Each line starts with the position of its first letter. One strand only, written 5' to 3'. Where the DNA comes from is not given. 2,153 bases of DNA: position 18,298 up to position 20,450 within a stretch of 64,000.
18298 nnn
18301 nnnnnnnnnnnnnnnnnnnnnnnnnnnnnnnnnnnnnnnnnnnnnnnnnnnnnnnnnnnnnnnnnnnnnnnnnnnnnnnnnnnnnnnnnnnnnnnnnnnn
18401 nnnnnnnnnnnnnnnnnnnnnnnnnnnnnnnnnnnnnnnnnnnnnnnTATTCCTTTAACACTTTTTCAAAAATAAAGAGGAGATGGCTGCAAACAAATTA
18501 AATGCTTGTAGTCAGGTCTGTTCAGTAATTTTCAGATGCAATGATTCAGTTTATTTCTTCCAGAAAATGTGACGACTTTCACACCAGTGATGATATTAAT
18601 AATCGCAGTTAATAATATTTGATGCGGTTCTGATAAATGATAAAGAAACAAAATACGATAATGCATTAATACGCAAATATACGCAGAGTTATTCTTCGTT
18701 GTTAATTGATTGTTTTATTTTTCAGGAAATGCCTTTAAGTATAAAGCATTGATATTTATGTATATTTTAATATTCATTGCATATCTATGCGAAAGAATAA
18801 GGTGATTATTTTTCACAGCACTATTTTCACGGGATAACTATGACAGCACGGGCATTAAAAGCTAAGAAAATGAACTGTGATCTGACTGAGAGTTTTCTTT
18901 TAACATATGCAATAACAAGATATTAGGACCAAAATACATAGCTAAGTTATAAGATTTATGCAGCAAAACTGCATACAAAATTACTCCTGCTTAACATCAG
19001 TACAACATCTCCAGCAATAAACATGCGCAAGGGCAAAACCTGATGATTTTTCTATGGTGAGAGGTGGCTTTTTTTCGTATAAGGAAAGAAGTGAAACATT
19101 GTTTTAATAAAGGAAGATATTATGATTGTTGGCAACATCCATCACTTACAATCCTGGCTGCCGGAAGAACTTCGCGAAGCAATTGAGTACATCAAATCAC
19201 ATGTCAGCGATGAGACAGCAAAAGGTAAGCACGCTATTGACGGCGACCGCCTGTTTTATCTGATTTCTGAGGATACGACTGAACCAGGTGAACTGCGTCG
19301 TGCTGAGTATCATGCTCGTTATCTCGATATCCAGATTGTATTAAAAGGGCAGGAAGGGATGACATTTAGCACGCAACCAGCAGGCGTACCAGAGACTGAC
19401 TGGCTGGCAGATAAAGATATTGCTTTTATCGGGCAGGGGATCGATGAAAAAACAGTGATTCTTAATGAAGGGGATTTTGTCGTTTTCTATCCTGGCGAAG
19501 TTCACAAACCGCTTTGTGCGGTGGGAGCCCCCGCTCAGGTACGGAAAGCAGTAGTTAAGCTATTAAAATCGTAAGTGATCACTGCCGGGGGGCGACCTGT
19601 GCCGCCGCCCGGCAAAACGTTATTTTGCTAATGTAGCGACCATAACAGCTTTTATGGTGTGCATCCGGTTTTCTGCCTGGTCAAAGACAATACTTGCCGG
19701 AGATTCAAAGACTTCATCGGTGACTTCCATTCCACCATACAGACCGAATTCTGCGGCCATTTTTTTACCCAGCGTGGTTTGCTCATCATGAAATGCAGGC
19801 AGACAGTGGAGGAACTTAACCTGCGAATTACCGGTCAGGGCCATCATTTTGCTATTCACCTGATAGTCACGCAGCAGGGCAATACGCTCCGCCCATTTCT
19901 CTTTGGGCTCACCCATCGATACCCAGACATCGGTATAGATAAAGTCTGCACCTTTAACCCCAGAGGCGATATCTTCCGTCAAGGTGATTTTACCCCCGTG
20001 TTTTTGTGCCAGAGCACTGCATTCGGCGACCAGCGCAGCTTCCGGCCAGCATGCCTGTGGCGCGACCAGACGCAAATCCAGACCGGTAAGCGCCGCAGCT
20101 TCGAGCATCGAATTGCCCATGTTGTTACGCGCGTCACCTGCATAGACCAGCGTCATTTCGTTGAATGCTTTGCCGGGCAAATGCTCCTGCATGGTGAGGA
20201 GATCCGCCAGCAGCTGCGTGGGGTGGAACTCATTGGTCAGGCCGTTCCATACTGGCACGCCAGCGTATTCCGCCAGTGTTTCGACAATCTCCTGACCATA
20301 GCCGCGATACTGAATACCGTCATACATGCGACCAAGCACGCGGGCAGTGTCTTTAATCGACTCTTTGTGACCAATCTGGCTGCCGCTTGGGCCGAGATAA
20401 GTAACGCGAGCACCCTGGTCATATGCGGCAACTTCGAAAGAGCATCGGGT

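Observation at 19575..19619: tabA and argI are only 45 bp apart (convergent); yjgL appears absent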

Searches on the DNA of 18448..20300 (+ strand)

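Call 3: search_dna_similar(query=window:18900-20300:+, collection=ecoli_genomes, mode=near, max_rows=30, rows=spread)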
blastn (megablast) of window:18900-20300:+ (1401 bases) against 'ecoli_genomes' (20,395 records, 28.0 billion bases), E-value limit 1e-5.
Records with a match: 5422; places in all: 5424; records where one place covers at least 80% of the query: 596.
Genomes with a match: 5422 of 5426; with a place that covers at least 80% of the query: 596. Places per genome that has any: lowest 1, median 1, highest 2. On chromosomes: 5421 places; on plasmids: 3.
Best place of each record, by identity: >=99% 588; 95-99% 6; 90-95% 4; 80-90% 4824.
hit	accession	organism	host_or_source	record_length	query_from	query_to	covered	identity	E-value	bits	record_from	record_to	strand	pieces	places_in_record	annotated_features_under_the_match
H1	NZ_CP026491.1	Escherichia coli strain HS13-1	Homo sapiens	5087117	1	1401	100%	100.0%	0e+0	2588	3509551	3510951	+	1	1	argF: ornithine carbamoyltransferase | YhcH/YjgK/YiaL family protein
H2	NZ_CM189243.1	Escherichia coli Nissle 1917 strain Nissle 1917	-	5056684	1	1401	100%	99.9%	0e+0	2580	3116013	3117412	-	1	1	argF: ornithine carbamoyltransferase | YhcH/YjgK/YiaL family protein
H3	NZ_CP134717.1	Escherichia coli strain RIVM_C036204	Homo sapiens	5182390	1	1401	100%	99.5%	0e+0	2547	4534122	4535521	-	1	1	argF: ornithine carbamoyltransferase | YhcH/YjgK/YiaL family protein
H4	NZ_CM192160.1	Escherichia coli strain CMZE027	Homo sapiens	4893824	1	1401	100%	99.4%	0e+0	2542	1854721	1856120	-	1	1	argF: ornithine carbamoyltransferase | YhcH/YjgK/YiaL family protein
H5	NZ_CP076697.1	Escherichia coli strain S10EC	Homo sapiens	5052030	734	1401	48%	87.4%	0e+0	769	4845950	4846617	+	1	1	argF: ornithine carbamoyltransferase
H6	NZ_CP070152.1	Escherichia coli strain FDAARGOS_1285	Homo sapiens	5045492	734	1401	48%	87.3%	0e+0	763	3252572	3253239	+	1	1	argF: ornithine carbamoyltransferase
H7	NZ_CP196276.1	Escherichia coli strain AH21C062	Homo sapiens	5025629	737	1401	47%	87.5%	0e+0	769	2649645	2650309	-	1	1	argF: ornithine carbamoyltransferase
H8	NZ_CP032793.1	Escherichia coli strain NZRM3614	missing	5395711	733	1401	48%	86.8%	0e+0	749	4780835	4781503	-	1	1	argF: ornithine carbamoyltransferase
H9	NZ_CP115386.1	Escherichia coli strain CUVET20-PYO2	dog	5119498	734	1401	48%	87.0%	0e+0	752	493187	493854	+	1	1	argF: ornithine carbamoyltransferase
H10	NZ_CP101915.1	Escherichia coli strain Evo1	missing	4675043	737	1401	47%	87.4%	0e+0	763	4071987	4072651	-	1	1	argF: ornithine carbamoyltransferase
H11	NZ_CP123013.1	Escherichia coli strain 18-4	Homo sapiens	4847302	737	1401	47%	87.2%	0e+0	758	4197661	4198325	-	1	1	argF: ornithine carbamoyltransferase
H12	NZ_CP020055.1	Escherichia coli strain AR_0069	missing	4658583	734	1401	48%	86.8%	0e+0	747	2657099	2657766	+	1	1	argF: ornithine carbamoyltransferase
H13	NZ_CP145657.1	Escherichia coli strain S1-IND-01-A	Homo sapiens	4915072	734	1401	48%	86.8%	0e+0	747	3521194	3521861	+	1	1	argF: ornithine carbamoyltransferase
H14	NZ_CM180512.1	Escherichia coli strain E1316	Homo sapiens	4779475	734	1401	48%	86.8%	0e+0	747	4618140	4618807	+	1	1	argF: ornithine carbamoyltransferase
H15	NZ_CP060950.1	Escherichia coli strain EC9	Homo sapiens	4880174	734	1401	48%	86.7%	0e+0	741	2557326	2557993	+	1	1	argF: ornithine carbamoyltransferase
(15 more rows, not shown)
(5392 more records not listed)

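Call 6: get_annotated_region(hit=H2, flank=15000)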
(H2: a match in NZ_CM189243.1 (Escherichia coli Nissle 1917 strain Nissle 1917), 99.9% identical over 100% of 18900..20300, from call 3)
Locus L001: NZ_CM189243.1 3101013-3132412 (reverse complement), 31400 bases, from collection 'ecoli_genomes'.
description: Escherichia coli Nissle 1917 chromosome, whole genome shotgun sequence
organism: Escherichia coli Nissle 1917 strain Nissle 1917 (NCBI taxid 316435)
replicon: chromosome; assembly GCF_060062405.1
host: -; source: -; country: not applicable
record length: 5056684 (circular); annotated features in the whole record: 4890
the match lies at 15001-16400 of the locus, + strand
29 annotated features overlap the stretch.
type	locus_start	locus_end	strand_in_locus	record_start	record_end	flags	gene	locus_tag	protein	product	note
CDS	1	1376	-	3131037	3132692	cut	treC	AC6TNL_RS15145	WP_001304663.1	alpha,alpha-phosphotrehalase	-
CDS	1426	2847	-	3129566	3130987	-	treB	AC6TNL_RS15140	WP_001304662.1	PTS trehalose transporter subunit IIBC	-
CDS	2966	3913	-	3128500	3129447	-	treR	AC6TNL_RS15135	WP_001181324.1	trehalose operon repressor TreR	-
CDS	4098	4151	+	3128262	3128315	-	mgtL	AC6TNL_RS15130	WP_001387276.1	mgtA regulatory leader peptide MgtL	-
CDS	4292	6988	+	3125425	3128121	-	mgtA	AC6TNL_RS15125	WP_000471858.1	magnesium-translocating P-type ATPase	-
CDS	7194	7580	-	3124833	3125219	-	ridA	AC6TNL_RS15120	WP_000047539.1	2-iminobutanoate/2-iminopropanoate deaminase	-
CDS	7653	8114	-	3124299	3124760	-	pyrI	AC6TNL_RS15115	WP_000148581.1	aspartate carbamoyltransferase regulatory subunit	-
CDS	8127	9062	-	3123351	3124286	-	pyrB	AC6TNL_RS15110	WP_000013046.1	aspartate carbamoyltransferase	-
CDS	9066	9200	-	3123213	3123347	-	pyrL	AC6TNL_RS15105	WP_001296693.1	pyr operon leader peptide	-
CDS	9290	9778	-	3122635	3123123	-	-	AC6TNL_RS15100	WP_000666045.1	arginine repressor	-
CDS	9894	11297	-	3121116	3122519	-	-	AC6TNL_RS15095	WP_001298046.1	YfcC family protein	-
CDS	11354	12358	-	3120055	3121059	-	argF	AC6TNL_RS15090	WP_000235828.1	ornithine carbamoyltransferase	-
CDS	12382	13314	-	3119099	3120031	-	arcC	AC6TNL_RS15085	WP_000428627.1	carbamate kinase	-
CDS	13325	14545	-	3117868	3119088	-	arcA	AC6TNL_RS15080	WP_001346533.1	arginine deiminase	-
CDS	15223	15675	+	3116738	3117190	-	-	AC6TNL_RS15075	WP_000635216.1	YhcH/YjgK/YiaL family protein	-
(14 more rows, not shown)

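Call 30: search_dna_similar(query=L010:8254-8700:+, collection=ecoli_genomes, mode=near, max_rows=40, rows=best)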
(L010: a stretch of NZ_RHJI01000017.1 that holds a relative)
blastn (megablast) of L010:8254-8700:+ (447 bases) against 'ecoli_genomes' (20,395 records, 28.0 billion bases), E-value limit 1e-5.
Records with a match: 4831; places in all: 9638; records where one place covers at least 80% of the query: 5.
Genomes with a match: 4831 of 5426; with a place that covers at least 80% of the query: 5. Places per genome that has any: lowest 1, median 2, highest 2. On chromosomes: 9632 places; on plasmids: 6.
Best place of each record, by identity: 95-99% 2; 90-95% 4822; 80-90% 7.
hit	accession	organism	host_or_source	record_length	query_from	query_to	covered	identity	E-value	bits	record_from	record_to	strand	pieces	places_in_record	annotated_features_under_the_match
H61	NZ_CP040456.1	Escherichia coli strain UPEC132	Homo sapiens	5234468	1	447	100%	88.0%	7e-146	525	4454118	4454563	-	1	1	argF: ornithine carbamoyltransferase | tabA: toxin-antitoxin biofilm protein TabA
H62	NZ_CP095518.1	Escherichia coli strain GN02350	Homo sapiens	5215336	1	447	100%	88.0%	7e-146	525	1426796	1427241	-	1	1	argF: ornithine carbamoyltransferase | tabA: toxin-antitoxin biofilm protein TabA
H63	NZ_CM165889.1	Escherichia coli strain N50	Homo sapiens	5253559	1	447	100%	88.0%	7e-146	525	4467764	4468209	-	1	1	argF: ornithine carbamoyltransferase | tabA: toxin-antitoxin biofilm protein TabA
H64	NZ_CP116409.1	Escherichia coli strain HH97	Pre-treated sample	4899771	24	447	95%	81.2%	1e-89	339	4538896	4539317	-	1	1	argF: ornithine carbamoyltransferase | YhcH/YjgK/YiaL family protein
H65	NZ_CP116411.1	Escherichia coli strain HH45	Pre-treated sample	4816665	24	447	95%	81.0%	5e-88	333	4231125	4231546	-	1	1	argF: ornithine carbamoyltransferase | YhcH/YjgK/YiaL family protein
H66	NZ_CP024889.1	Escherichia coli strain AR_0019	missing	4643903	245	447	45%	93.1%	2e-77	298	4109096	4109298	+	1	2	argF: ornithine carbamoyltransferase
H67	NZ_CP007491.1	Escherichia coli strain ACN002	-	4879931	245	447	45%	93.1%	2e-77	298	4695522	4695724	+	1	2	argF: ornithine carbamoyltransferase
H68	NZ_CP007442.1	Escherichia coli ACN001 strain ACN001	-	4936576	245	447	45%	93.1%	2e-77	298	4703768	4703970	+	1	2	argF: ornithine carbamoyltransferase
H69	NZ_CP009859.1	Escherichia coli strain ECONIH1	rectal swab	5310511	245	447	45%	93.1%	2e-77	298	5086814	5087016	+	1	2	argF: ornithine carbamoyltransferase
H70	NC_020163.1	Escherichia coli APEC O78 strain APEC O78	-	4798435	245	447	45%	93.1%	2e-77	298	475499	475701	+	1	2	argF: ornithine carbamoyltransferase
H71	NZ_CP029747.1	Escherichia coli strain 2016C-3878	Homo sapiens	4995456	245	447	45%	93.1%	2e-77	298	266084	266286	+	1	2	argF: ornithine carbamoyltransferase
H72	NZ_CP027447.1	Escherichia coli strain 2014C-3075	Homo sapiens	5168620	245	447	45%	93.1%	2e-77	298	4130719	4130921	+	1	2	argF: ornithine carbamoyltransferase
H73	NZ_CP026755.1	Escherichia coli strain AR_0077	missing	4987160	245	447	45%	93.1%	2e-77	298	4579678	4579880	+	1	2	argF: ornithine carbamoyltransferase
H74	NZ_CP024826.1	Escherichia coli strain CREC-544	Homo sapiens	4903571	245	447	45%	93.1%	2e-77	298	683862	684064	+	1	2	argF: ornithine carbamoyltransferase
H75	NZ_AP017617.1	Escherichia coli strain MRY15-117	Bos taurus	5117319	245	447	45%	93.1%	2e-77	298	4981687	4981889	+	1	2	argF: ornithine carbamoyltransferase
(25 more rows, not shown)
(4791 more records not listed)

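Call 32: get_annotated_region(hit=H61, flank=9000)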
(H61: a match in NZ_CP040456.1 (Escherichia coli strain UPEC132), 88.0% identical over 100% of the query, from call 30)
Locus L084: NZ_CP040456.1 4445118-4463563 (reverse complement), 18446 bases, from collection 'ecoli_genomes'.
description: Escherichia coli strain UPEC132 chromosome, complete genome
organism: Escherichia coli strain UPEC132 (NCBI taxid 562)
replicon: chromosome; assembly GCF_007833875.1
host: Homo sapiens; source: urinary; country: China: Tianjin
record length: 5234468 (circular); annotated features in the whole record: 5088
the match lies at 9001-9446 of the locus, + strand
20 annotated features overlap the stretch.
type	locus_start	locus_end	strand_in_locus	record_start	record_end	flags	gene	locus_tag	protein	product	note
CDS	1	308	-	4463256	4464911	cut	treC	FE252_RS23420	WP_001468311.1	alpha,alpha-phosphotrehalase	-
CDS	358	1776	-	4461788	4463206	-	treB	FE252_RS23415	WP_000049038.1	PTS trehalose transporter subunit IIBC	-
CDS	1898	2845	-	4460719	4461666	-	treR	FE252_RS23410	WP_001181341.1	trehalose operon repressor TreR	-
CDS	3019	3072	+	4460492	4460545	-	mgtL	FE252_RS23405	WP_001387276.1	mgtA regulatory leader peptide MgtL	-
CDS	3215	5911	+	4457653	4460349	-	mgtA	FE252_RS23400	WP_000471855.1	magnesium-translocating P-type ATPase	-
CDS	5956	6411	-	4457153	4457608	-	-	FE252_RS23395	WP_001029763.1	transposase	-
CDS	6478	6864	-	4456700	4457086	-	ridA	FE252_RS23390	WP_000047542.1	enamine/imine deaminase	-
CDS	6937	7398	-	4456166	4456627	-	pyrI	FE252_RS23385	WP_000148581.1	aspartate carbamoyltransferase regulatory subunit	-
CDS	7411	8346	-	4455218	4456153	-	pyrB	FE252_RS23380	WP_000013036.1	aspartate carbamoyltransferase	-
CDS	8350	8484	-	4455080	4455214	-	pyrL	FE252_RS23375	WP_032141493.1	pyr operon leader peptide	-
CDS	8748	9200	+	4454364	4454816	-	tabA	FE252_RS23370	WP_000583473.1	toxin-antitoxin biofilm protein TabA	-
CDS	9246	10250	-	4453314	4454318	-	argF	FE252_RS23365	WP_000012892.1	ornithine carbamoyltransferase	-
CDS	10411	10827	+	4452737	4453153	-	rraB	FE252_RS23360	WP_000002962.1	ribonuclease E inhibitor RraB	-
CDS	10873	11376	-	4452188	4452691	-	yjgM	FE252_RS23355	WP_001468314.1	GNAT family N-acetyltransferase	-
CDS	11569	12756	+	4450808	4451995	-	-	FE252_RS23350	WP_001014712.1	YjgN family protein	-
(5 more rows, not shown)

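Call 33: get_annotated_region(hit=H64, flank=9000)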
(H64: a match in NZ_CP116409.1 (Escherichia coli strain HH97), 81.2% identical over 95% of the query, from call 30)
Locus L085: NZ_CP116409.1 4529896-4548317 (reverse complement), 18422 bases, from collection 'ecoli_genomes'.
description: Escherichia coli strain HH97 chromosome, complete genome
organism: Escherichia coli strain HH97 (NCBI taxid 562)
replicon: chromosome; assembly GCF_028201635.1
host: -; source: Pre-treated sample; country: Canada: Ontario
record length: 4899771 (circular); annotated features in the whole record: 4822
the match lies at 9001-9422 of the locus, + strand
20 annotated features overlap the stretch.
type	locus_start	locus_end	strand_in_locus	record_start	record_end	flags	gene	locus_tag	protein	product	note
CDS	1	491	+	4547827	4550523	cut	mgtA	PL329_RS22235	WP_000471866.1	magnesium-translocating P-type ATPase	-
CDS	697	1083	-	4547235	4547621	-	ridA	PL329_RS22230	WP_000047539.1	2-iminobutanoate/2-iminopropanoate deaminase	-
CDS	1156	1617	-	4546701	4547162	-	pyrI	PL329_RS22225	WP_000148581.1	aspartate carbamoyltransferase regulatory subunit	-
CDS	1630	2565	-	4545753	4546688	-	pyrB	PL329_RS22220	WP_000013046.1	aspartate carbamoyltransferase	-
CDS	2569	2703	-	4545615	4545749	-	pyrL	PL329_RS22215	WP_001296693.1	pyr operon leader peptide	-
CDS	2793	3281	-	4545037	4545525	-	-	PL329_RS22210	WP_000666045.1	arginine repressor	-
CDS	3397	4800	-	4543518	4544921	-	-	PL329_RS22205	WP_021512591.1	YfcC family protein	-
CDS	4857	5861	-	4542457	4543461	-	argF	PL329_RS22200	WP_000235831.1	ornithine carbamoyltransferase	-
CDS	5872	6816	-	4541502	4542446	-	arcC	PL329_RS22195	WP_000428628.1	carbamate kinase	-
CDS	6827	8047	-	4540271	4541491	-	arcA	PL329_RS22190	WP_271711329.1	arginine deiminase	-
CDS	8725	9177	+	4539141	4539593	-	-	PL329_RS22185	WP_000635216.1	YhcH/YjgK/YiaL family protein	-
CDS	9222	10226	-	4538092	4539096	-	argF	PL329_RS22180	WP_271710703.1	ornithine carbamoyltransferase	-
CDS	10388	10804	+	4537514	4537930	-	rraB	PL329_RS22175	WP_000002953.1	ribonuclease E inhibitor RraB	-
CDS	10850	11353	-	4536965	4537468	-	yjgM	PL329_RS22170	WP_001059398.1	GNAT family N-acetyltransferase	-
CDS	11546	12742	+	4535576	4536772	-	yjgN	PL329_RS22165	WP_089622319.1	YjgN family protein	-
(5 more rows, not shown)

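Call 41: search_dna_similar(query=window:18448-19640:+, collection=ecoli_genomes, mode=near, max_rows=60, rows=spread)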
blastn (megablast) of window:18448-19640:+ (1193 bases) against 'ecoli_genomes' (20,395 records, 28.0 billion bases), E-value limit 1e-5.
Records with a match: 596; places in all: 597; records where one place covers at least 80% of the query: 596.
Genomes with a match: 596 of 5426; with a place that covers at least 80% of the query: 596. Places per genome that has any: lowest 1, median 1, highest 2. On chromosomes: 597 places; on plasmids: 0.
Best place of each record, by identity: >=99% 522; 95-99% 74.
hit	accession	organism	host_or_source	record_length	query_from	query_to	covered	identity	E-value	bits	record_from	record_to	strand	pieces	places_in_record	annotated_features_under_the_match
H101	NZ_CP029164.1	Escherichia coli strain 104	chicken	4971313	1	1193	100%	100.0%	0e+0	2204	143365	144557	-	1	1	YhcH/YjgK/YiaL family protein | argF: ornithine carbamoyltransferase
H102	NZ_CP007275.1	Escherichia coli strain O18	-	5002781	1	1193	100%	100.0%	0e+0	2204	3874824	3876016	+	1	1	YhcH/YjgK/YiaL family protein | argF: ornithine carbamoyltransferase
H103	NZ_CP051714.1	Escherichia coli strain SCU-122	Homo sapiens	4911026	1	1193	100%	100.0%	0e+0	2204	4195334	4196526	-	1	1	YhcH/YjgK/YiaL family protein | argF: ornithine carbamoyltransferase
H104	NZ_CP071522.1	Escherichia coli strain UPEC129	Homo sapiens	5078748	1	1193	100%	100.0%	0e+0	2204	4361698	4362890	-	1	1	YhcH/YjgK/YiaL family protein | argF: ornithine carbamoyltransferase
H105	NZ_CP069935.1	Escherichia coli strain FDAARGOS_1302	Homo sapiens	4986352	1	1193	100%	100.0%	0e+0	2204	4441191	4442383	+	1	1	YhcH/YjgK/YiaL family protein | argF: ornithine carbamoyltransferase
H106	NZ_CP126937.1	Escherichia coli O2:K1:H4 strain APEC E19019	Gallus gallus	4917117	1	1193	100%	100.0%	0e+0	2204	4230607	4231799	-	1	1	YhcH/YjgK/YiaL family protein | argF: ornithine carbamoyltransferase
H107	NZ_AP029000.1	Escherichia coli strain GU2018_CL13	Homo sapiens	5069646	1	1193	100%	100.0%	0e+0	2204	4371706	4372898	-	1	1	YhcH/YjgK/YiaL family protein | argF: ornithine carbamoyltransferase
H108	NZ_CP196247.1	Escherichia coli strain AH21G053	Homo sapiens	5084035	1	1193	100%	100.0%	0e+0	2204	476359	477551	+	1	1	YhcH/YjgK/YiaL family protein | argF: ornithine carbamoyltransferase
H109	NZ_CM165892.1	Escherichia coli strain N44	Homo sapiens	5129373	1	1193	100%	100.0%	0e+0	2204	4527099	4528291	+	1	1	YhcH/YjgK/YiaL family protein | argF: ornithine carbamoyltransferase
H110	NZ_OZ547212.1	Escherichia coli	Homo sapiens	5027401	1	1193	100%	100.0%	0e+0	2204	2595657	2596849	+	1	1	YhcH/YjgK/YiaL family protein | argF: ornithine carbamoyltransferase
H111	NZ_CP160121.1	Escherichia coli strain 729_270514_x_12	Poultry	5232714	1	1193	100%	99.9%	0e+0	2198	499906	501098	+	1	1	YhcH/YjgK/YiaL family protein | argF: ornithine carbamoyltransferase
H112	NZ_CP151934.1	Escherichia coli strain 8178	Mus musculus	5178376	1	1193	100%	99.6%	0e+0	2174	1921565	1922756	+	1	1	YhcH/YjgK/YiaL family protein | argF: ornithine carbamoyltransferase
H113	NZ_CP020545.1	Escherichia coli strain ZJ3920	Homo sapiens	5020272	1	1193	100%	99.4%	0e+0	2163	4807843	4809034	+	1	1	YhcH/YjgK/YiaL family protein | argF: ornithine carbamoyltransferase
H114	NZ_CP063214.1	Escherichia coli strain ERP001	Red panda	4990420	1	1193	100%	99.4%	0e+0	2163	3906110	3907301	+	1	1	YhcH/YjgK/YiaL family protein | argF: ornithine carbamoyltransferase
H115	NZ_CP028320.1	Escherichia coli O18:H1 strain CFSAN067215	Homo sapiens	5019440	1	1193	100%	99.4%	0e+0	2163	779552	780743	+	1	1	YhcH/YjgK/YiaL family protein | argF: ornithine carbamoyltransferase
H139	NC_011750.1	Escherichia coli IAI39 strain IAI39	-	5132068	1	1193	100%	99.1%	0e+0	2141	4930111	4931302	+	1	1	YhcH/YjgK/YiaL family protein | argF: ornithine carbamoyltransferase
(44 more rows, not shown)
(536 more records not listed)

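Call 59: get_annotated_region(hit=H139, flank=1500)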
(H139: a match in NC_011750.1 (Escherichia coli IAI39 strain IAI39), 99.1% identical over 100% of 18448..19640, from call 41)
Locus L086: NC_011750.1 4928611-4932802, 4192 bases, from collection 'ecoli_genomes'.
description: Escherichia coli IAI39, complete sequence
organism: Escherichia coli IAI39 strain IAI39 (NCBI taxid 585057)
replicon: chromosome; assembly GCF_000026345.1
host: -; source: -; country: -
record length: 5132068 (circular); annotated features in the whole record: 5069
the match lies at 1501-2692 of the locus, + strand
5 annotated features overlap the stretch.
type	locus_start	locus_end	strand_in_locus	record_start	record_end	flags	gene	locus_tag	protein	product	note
CDS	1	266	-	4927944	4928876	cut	arcC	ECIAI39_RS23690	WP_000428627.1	carbamate kinase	-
CDS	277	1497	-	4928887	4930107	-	arcA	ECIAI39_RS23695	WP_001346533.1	arginine deiminase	-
CDS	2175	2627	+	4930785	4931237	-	-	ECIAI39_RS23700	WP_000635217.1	YhcH/YjgK/YiaL family protein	-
CDS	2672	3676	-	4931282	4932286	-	argF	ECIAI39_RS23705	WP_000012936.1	ornithine carbamoyltransferase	-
CDS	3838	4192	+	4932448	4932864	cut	rraB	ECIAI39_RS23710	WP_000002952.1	ribonuclease E inhibitor RraB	-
